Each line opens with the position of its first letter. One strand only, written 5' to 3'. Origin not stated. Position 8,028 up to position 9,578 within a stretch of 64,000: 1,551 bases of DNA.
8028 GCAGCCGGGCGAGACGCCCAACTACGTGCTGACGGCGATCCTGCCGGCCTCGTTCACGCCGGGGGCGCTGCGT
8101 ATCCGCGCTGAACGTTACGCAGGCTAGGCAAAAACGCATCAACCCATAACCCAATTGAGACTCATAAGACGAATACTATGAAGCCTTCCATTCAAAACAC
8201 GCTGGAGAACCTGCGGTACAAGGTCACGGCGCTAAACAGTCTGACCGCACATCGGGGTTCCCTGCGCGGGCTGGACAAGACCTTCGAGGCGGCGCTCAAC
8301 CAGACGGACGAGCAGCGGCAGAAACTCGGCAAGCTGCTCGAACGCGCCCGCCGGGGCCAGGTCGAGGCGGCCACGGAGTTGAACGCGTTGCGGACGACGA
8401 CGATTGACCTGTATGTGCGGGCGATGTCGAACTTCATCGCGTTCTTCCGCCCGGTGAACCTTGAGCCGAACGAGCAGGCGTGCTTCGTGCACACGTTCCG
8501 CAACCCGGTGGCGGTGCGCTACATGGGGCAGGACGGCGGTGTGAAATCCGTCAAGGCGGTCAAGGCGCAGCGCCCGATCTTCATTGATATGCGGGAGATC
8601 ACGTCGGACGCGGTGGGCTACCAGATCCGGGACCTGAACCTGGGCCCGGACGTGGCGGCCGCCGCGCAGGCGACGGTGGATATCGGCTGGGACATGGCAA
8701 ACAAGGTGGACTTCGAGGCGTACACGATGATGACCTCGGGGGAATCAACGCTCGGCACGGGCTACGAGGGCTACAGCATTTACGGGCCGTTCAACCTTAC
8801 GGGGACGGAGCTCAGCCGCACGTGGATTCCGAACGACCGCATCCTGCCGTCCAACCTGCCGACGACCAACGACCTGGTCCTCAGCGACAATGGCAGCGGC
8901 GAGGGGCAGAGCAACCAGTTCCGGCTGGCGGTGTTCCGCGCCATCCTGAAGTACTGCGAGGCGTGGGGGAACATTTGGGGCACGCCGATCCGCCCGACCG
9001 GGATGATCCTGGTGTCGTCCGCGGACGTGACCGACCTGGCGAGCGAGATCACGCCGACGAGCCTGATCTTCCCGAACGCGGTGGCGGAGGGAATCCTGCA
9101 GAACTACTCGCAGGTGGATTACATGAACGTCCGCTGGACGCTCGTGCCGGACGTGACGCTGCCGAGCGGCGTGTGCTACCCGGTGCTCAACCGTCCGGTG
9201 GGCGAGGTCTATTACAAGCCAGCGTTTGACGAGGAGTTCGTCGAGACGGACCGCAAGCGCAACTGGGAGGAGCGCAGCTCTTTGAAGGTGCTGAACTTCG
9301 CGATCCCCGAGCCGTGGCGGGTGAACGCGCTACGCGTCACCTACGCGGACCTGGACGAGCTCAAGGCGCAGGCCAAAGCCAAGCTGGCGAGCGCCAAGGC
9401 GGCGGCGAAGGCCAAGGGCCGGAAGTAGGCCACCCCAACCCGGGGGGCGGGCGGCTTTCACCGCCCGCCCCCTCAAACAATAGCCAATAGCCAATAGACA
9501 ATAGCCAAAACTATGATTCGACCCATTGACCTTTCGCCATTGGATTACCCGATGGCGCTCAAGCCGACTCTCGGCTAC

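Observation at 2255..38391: A 16-bp palindrome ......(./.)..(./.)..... recurs at least 13 times, only in the prophage, in both intergenic and coding DNA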

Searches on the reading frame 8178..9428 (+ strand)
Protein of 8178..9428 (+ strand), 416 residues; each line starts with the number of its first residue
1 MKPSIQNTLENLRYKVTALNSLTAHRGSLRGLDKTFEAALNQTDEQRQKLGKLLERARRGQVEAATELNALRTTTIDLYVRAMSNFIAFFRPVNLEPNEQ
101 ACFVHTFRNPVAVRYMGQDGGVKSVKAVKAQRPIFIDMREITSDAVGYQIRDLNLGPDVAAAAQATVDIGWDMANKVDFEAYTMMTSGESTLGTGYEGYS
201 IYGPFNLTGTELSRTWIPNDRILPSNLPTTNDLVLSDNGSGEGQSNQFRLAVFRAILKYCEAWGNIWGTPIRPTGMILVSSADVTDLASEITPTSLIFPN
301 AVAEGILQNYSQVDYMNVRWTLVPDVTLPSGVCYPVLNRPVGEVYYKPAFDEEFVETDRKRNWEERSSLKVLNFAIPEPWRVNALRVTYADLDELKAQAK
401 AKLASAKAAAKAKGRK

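Call 14: search_protein_families(library=phrogs, proteins=[window:8178-9428:+], max_evalue=0.01)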
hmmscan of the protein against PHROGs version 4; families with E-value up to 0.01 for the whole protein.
window:8178-9428:+ (416 aa): 0 families

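Call 16: search_protein_families(library=pfam, proteins=[window:8178-9428:+], max_evalue=0.01)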
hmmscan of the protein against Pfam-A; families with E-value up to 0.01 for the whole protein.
window:8178-9428:+ (416 aa): 0 families

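Call 19: search_protein_families(library=ncbifam, proteins=[window:8178-9428:+], max_evalue=0.01)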
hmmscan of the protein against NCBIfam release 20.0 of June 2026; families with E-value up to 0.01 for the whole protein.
window:8178-9428:+ (416 aa): 0 families

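Call 23: find_related_loci(query=window:8178-9428:+, collection=viral_contigs, flank=10000)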
Query window:8178-9428:+ (416 aa) in viral_contigs; peptide patterns used: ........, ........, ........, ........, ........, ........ (x = any residue, [..] = any of these).
4 stretches matched a pattern, but none encodes a relative of the query by tblastn (E <= 1e-3).

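Call 25: find_homologous_proteins(query=window:8178-9428:+)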
Query window:8178-9428:+ (416 aa): 56 proteins with E <= 0.001 among 8000 candidates.
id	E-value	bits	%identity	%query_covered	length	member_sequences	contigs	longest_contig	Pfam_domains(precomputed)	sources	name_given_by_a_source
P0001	5.2e-278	939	100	100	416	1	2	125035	-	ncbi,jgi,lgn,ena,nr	ncbi:MAG TPA: hypothetical protein VMU04_10160 [Candidatus Acidoferrum sp.]|nr:hypothetical protein 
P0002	1.2e-206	705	77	94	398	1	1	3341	-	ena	-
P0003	1.3e-203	694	78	94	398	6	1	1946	-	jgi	jgi:hypothetical protein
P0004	4.0e-200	683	75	94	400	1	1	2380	-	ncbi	-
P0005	7.8e-198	675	75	94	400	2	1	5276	-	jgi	-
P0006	2.6e-193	661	73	94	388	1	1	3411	-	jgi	jgi:hypothetical protein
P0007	1.1e-192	658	74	94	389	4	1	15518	-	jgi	-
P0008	3.8e-188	644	72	94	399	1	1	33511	-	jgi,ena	jgi:hypothetical protein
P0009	1.6e-186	638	71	94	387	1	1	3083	-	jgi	jgi:hypothetical protein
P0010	1.9e-181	622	70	94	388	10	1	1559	-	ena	-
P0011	1.7e-174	599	76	81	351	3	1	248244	-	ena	-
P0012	1.4e-171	589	66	94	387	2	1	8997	-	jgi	jgi:hypothetical protein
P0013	1.5e-171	589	66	94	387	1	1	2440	-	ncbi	-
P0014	1.6e-170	586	65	94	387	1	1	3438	-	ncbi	-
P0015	7.9e-170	583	66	94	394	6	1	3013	-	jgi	jgi:hypothetical protein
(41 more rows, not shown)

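Call 26: find_encoding_contigs(protein=P0011, flank=10000, max_places=2)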
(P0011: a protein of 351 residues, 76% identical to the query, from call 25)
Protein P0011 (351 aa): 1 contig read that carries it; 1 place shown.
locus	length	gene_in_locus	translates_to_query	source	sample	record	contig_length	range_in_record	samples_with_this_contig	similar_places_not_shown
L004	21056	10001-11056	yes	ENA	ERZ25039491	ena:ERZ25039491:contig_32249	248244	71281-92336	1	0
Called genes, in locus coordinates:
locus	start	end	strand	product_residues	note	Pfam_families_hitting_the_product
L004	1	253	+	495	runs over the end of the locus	-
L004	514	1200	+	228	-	-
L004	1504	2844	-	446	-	-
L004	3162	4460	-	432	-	-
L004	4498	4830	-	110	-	-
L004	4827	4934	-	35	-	-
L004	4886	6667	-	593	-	PF09037:Sulphotransf, PF13469:Sulfotransfer_3, PF13621:Cupin_8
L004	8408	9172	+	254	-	-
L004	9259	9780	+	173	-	-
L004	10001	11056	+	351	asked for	-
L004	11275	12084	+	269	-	-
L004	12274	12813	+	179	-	-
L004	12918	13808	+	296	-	-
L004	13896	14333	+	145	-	-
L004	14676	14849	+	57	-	-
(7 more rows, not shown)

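Call 27: find_encoding_contigs(protein=P0008, flank=10000, max_places=2)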
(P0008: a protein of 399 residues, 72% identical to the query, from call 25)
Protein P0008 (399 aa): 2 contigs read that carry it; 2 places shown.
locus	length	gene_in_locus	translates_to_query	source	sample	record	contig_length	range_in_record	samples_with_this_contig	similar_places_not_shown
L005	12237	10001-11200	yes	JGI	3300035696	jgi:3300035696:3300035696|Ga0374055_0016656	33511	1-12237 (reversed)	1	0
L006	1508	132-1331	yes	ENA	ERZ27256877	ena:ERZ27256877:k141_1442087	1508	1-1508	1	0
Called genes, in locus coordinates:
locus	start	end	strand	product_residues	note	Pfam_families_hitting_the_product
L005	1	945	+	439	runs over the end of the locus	-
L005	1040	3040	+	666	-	-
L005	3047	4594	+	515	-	-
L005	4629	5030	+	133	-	-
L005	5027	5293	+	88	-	-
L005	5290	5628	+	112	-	-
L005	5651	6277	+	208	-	-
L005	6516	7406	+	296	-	-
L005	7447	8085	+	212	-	-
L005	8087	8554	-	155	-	-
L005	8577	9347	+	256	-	-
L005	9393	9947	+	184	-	-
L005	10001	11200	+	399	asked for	-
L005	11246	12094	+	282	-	-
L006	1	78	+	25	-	?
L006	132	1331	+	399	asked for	-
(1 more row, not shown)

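Call 28: find_encoding_contigs(protein=P0001, flank=10000, max_places=3)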
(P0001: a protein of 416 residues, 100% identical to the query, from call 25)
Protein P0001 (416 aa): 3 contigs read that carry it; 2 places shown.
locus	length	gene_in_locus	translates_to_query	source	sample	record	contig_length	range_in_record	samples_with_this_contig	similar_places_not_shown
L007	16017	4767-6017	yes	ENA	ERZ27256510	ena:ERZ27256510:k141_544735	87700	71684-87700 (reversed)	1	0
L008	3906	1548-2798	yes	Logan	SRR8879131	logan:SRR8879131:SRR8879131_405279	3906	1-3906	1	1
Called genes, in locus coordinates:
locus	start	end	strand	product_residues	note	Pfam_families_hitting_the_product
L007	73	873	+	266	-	-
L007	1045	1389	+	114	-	-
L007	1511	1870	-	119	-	-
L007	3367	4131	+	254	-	-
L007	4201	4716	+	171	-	-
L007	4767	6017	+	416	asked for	-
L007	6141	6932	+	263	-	-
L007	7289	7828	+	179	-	-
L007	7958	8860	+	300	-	-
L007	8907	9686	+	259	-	-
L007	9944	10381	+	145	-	-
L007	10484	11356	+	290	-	-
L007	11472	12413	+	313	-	-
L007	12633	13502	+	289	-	-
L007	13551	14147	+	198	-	-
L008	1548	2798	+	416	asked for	-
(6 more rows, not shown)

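Call 31: find_related_loci(query=A1, collection=genome_contigs, flank=10000)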
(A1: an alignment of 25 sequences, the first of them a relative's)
Query A1 (416 aa) in genome_contigs; peptide patterns used: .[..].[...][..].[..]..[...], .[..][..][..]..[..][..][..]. (x = any residue, [..] = any of these).
15 stretches matched a pattern, but none encodes a relative of the query by tblastn (E <= 1e-3).

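Call 32: find_related_loci(query=A1, collection=metagenome_contigs, flank=10000)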
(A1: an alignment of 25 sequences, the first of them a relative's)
Query A1 (416 aa) in metagenome_contigs; peptide patterns used: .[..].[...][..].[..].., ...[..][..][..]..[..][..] (x = any residue, [..] = any of these).
217 stretches matched a pattern; 18 encode a relative of the query (tblastn E <= 1e-3); 18 distinct loci.
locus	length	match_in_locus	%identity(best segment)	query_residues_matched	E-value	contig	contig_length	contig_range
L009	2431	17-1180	78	1-390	0e+0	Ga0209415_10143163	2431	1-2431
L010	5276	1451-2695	72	1-411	0e+0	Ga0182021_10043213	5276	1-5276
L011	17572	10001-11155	75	1-389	0e+0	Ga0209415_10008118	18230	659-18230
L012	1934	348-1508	64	1-393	0e+0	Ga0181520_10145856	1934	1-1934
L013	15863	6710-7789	59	24-392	1e-145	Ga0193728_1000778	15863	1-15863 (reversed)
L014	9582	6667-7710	59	36-392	1e-142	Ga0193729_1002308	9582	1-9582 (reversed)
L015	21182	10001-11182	51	1-390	2e-131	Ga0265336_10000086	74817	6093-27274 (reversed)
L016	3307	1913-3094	47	9-389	2e-119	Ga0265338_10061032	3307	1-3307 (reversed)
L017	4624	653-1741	48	30-391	3e-116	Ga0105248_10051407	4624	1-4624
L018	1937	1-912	53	71-389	2e-117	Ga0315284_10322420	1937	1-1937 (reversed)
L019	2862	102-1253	48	18-392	4e-111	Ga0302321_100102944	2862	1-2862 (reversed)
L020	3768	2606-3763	47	5-381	4e-105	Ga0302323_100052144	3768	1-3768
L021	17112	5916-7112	38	3-391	1e-82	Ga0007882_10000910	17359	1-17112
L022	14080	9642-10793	39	14-391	5e-80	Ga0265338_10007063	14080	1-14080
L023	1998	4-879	34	89-389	7e-53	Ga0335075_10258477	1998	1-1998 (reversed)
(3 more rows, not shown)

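Call 47: search_protein_families(library=pfam, proteins=[L005:1-945:+, L005:1040-3040:+, L005:3047-4594:+, L005:5651-6277:+, L005:6516-7406:+, L011:674-2134:+, L011:3607-4971:+, L011:7013-8110:+, L015:858-2261:+, L013:1052-2404:+], max_evalue=0.01)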
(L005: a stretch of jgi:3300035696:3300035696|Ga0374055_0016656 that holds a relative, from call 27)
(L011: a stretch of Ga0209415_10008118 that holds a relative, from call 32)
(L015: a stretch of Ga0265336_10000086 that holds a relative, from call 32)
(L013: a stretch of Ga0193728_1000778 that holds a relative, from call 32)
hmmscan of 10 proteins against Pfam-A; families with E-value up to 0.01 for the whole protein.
L005:1-945:+ (314 aa): 0 families

L005:1040-3040:+ (666 aa): 2 families
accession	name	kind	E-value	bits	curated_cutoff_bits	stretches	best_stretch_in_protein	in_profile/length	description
PF06536.16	Av_adeno_fibre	-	0.00017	21.8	22.7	0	72-93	33-54/56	Avian adenovirus fibre, N-terminal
PF11133.13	Phage_head_fibr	-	0.0047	16.8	24.6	0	492-523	196-227/277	Head fiber protein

L005:3047-4594:+ (515 aa): 0 families

L005:5651-6277:+ (208 aa): 0 families

L005:6516-7406:+ (296 aa): 0 families

L011:674-2134:+ (486 aa): 0 families

L011:3607-4971:+ (454 aa): 0 families

L011:7013-8110:+ (365 aa): 0 families

L015:858-2261:+ (467 aa): 0 families

L013:1052-2404:+ (450 aa): 0 families

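Call 61: find_homologous_proteins(query=L005:1-942:+, max_evalue=0.00001)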
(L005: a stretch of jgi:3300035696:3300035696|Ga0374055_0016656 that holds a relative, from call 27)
Query L005:1-942:+ (314 aa): 78 proteins with E <= 0.00001 among 2446 candidates.
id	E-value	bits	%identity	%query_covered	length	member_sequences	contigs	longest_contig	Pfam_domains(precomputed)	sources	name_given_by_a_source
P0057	6.0e-185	632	87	100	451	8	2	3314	-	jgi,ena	jgi:hypothetical protein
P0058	4.3e-172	590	82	98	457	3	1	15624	-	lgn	-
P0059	6.2e-165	566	79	98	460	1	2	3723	-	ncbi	-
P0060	2.7e-162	558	79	98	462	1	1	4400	-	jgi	jgi:hypothetical protein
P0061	8.4e-147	507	71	98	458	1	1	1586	-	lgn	-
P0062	5.1e-146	504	69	98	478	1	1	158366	-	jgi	jgi:hypothetical protein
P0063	1.5e-144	499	71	98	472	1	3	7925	-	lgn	-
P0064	1.3e-143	496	69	98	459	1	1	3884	-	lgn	-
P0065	3.0e-141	489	68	98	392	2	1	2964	-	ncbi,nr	ncbi:MAG TPA: hypothetical protein VN829_01550, partial [Dongiaceae bacterium]|nr:hypothetical prote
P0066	1.6e-138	480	69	98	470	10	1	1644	-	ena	-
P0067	9.6e-138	477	69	98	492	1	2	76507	-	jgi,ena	-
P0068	3.8e-137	475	68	98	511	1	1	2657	-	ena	-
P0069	6.1e-135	468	66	98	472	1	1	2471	-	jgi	jgi:hypothetical protein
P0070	1.6e-133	463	64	100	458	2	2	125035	-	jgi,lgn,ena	-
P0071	1.7e-133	463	67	98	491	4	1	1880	-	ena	-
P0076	4.0e-111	390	58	100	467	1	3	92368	-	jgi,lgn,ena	-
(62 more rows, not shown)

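Call 62: find_encoding_contigs(protein=P0070, flank=10000, max_places=4)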
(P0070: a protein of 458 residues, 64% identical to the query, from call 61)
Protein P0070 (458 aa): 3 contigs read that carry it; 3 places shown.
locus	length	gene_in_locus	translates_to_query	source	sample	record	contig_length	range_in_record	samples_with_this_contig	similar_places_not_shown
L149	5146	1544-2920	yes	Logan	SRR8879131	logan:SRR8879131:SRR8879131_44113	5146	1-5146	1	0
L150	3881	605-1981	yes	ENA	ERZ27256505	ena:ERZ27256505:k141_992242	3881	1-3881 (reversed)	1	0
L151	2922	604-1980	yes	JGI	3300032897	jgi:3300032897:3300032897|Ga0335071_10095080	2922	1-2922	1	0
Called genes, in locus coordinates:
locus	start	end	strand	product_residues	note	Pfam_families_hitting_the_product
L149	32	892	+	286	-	-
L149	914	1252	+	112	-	PF06725:3D (weak)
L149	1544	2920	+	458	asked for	-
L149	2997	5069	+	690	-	-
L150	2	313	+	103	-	?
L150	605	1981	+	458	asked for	-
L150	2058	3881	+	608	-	?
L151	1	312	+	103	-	?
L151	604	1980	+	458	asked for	-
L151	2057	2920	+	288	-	?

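Call 63: find_encoding_contigs(protein=P0062, flank=10000, max_places=2)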
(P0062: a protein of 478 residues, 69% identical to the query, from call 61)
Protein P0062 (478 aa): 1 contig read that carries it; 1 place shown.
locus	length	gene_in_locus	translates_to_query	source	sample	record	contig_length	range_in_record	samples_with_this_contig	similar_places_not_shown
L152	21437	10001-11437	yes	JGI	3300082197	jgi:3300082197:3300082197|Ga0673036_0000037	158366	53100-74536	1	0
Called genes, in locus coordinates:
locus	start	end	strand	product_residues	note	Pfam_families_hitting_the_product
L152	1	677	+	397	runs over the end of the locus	-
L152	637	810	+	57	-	-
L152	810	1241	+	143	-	-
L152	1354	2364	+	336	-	-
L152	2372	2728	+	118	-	-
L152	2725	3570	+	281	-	-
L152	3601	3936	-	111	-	-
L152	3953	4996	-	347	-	PF13620:CarboxypepD_reg (faint)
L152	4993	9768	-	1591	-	-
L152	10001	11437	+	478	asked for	-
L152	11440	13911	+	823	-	-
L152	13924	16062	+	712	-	-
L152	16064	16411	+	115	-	-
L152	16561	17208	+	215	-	-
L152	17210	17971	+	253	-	-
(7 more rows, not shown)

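Call 64: find_encoding_contigs(protein=P0067, flank=10000, max_places=2)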
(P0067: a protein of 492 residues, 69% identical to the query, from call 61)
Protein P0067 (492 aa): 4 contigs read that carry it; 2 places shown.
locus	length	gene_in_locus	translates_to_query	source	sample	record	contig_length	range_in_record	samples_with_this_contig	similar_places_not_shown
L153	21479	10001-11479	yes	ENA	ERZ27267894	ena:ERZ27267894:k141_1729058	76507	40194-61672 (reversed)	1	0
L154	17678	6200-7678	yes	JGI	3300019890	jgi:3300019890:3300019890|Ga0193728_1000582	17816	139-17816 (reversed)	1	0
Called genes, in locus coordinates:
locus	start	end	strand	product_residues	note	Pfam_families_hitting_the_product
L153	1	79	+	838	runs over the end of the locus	-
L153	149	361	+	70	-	-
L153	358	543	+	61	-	-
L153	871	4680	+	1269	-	-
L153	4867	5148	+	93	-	-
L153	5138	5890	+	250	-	-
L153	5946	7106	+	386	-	-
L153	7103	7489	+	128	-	-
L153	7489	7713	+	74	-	-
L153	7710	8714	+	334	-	-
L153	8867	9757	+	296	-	-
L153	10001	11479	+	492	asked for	-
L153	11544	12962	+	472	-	-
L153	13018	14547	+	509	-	-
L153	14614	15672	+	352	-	PF26209:Phage_phiTE_241_C (weak)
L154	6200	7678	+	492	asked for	-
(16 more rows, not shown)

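Call 71: find_encoding_contigs(protein=P0076, flank=10000, max_places=3)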
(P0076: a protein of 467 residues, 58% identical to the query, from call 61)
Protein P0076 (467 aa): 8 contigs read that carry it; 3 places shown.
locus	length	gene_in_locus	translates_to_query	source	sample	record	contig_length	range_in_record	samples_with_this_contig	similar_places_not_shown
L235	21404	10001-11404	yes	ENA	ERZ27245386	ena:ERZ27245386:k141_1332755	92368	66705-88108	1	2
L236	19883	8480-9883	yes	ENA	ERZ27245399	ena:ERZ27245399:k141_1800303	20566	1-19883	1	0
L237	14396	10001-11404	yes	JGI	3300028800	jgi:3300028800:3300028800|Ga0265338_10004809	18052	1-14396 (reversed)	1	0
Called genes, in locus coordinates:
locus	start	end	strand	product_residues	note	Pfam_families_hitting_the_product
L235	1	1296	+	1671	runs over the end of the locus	-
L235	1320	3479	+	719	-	PF00534:Glycos_transf_1, PF13692:Glyco_trans_1_4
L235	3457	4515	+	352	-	-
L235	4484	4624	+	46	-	-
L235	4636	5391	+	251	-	-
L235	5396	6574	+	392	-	-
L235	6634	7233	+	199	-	-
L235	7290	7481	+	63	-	-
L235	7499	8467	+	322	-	-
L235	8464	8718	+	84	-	-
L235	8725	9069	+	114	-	-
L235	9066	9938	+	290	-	-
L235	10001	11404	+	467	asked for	-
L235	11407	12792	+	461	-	-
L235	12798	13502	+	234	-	-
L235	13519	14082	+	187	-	-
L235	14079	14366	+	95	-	-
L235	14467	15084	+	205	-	-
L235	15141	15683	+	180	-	-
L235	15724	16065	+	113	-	-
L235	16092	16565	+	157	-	PF07087:DUF1353 (faint)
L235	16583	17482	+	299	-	-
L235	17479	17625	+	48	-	-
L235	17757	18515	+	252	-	-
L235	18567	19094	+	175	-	-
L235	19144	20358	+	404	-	-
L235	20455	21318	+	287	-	-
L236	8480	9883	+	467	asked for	-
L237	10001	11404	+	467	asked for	-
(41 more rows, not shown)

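Call 98: search_protein_families(library=pfam, proteins=[L235:3457-4515:+, L235:4636-5391:+, L235:5396-6574:+, L235:6634-7233:+, L235:7290-7481:+, L235:7499-8467:+, L235:8464-8718:+, L235:8725-9069:+, L235:9066-9938:+, L235:10001-11404:+], max_evalue=1)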
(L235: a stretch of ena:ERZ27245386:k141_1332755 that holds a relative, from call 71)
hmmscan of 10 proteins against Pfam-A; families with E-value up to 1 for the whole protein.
L235:3457-4515:+ (352 aa): 0 families

L235:4636-5391:+ (251 aa): 1 family
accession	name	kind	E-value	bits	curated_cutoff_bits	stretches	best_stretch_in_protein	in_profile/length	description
PF20027.4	DUF6435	-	0.021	15.3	26.9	1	123-140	27-44/53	Family of unknown function (DUF6435)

L235:5396-6574:+ (392 aa): 1 family
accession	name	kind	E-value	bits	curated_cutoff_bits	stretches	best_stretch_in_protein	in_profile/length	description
PF03357.26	Snf7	-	0.45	10.6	27.3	1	189-249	31-91/171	Snf7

L235:6634-7233:+ (199 aa): 0 families

L235:7290-7481:+ (63 aa): 0 families

L235:7499-8467:+ (322 aa): 0 families

L235:8464-8718:+ (84 aa): 1 family
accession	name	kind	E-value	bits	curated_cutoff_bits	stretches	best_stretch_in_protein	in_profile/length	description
PF02455.21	Hex_IIIa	-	0.4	9.8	25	1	41-78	328-365/539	Hexon-associated protein (IIIa)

L235:8725-9069:+ (114 aa): 0 families

L235:9066-9938:+ (290 aa): 0 families

L235:10001-11404:+ (467 aa): 0 families
